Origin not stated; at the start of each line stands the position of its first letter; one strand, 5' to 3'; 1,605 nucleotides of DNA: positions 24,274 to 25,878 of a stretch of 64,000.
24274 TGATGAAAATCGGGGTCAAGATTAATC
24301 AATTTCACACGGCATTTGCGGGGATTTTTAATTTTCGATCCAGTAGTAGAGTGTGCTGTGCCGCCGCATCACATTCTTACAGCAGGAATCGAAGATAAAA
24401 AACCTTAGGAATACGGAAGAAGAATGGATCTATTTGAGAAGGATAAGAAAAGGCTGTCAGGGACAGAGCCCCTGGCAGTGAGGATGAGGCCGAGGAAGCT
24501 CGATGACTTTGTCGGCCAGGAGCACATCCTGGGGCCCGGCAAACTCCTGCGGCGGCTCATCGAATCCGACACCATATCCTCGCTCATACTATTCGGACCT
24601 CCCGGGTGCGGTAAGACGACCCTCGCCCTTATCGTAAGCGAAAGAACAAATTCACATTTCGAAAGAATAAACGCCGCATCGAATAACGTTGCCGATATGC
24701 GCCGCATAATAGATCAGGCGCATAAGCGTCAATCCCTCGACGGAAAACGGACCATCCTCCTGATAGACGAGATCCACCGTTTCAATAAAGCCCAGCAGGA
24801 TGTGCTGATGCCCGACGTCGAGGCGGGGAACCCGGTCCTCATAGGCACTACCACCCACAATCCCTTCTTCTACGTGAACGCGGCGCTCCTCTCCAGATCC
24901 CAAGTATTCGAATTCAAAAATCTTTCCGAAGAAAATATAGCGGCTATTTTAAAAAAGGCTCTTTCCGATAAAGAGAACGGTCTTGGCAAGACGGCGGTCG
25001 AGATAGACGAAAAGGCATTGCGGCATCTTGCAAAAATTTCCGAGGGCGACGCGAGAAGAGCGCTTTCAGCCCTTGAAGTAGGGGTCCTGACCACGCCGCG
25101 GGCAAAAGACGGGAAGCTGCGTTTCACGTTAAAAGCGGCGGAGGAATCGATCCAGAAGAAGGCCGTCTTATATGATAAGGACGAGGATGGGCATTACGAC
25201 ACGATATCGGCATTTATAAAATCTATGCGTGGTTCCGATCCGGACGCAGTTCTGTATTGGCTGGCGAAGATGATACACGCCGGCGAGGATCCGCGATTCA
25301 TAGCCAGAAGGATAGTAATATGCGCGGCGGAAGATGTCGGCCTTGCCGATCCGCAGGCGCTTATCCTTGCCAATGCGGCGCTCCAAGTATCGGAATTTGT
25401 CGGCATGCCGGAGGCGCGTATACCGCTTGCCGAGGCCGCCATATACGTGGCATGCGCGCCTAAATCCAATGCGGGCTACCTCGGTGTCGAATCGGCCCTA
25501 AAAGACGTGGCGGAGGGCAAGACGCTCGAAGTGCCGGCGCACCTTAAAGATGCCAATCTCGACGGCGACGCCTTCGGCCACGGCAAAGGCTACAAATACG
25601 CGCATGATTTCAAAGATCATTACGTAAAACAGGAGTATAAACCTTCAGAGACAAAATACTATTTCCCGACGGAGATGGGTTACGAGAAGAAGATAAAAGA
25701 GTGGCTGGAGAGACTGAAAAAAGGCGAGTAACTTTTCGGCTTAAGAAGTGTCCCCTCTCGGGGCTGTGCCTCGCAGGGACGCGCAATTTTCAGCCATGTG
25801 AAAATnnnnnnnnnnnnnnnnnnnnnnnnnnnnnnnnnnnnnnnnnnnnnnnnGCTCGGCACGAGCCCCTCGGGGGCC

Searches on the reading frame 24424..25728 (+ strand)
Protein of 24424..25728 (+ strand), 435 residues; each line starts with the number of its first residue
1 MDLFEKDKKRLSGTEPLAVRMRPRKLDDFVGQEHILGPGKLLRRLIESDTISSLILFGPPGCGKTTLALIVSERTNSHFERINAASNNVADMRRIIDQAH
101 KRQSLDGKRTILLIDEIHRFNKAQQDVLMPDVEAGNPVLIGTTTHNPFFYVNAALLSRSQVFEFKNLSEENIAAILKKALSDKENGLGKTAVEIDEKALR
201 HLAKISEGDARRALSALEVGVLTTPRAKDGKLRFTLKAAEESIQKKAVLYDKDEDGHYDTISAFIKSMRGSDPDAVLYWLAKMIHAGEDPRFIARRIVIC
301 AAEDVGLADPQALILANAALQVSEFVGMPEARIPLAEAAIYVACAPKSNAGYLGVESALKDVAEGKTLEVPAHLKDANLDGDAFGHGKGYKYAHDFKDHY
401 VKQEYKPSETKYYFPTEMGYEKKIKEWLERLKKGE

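Call 80: search_protein_families(library=pfam, proteins=[window:24424-25728:+], max_evalue=0.001)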
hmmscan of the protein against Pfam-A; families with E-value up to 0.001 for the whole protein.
window:24424-25728:+ (435 aa): 13 families
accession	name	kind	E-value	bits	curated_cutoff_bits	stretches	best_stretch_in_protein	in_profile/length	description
PF12002.13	MgsA_C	-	3.5e-67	225.9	27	1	270-431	1-166/167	MgsA AAA+ ATPase C terminal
PF16193.11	AAA_assoc_2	-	2.1e-27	95.6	34.3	1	189-269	2-81/81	AAA C-terminal domain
PF00004.35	AAA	-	2.7e-15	57.4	21.2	1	54-162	1-126/131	ATPase family associated with various cellular activities (AAA)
PF05496.18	RuvB_N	-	9.2e-14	51.9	27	1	21-134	1-110/159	Holliday junction DNA helicase RuvB P-loop domain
PF07728.20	AAA_5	-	9.6e-07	29.3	22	1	54-130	2-88/139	AAA domain (dynein-related subfamily)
PF13173.12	AAA_14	-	1.4e-06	28.8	27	1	54-125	5-79/129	AAA domain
PF13401.12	AAA_22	-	5.1e-06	27.3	27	0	52-126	6-84/130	AAA domain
PF00931.28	NB-ARC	-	1.1e-05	25.3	23.5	0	40-81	7-51/248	NB-ARC domain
PF13191.12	AAA_16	-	0.00012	23.1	32.6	0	41-75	15-48/167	AAA ATPase domain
PF13238.12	AAA_18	-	0.00015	22.6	29.4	1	55-140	2-77/128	AAA domain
PF01637.24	ATPase_2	-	0.00048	20.4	33.2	0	42-79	11-49/225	ATPase domain predominantly from Archaea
PF20720.3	nSTAND3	-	0.00053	20.1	27.2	0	53-103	19-67/155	Novel STAND NTPase 3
PF24389.1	ORC-CDC6-like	-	0.00093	18.5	27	0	93-129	200-237/571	ORC-CDC6-like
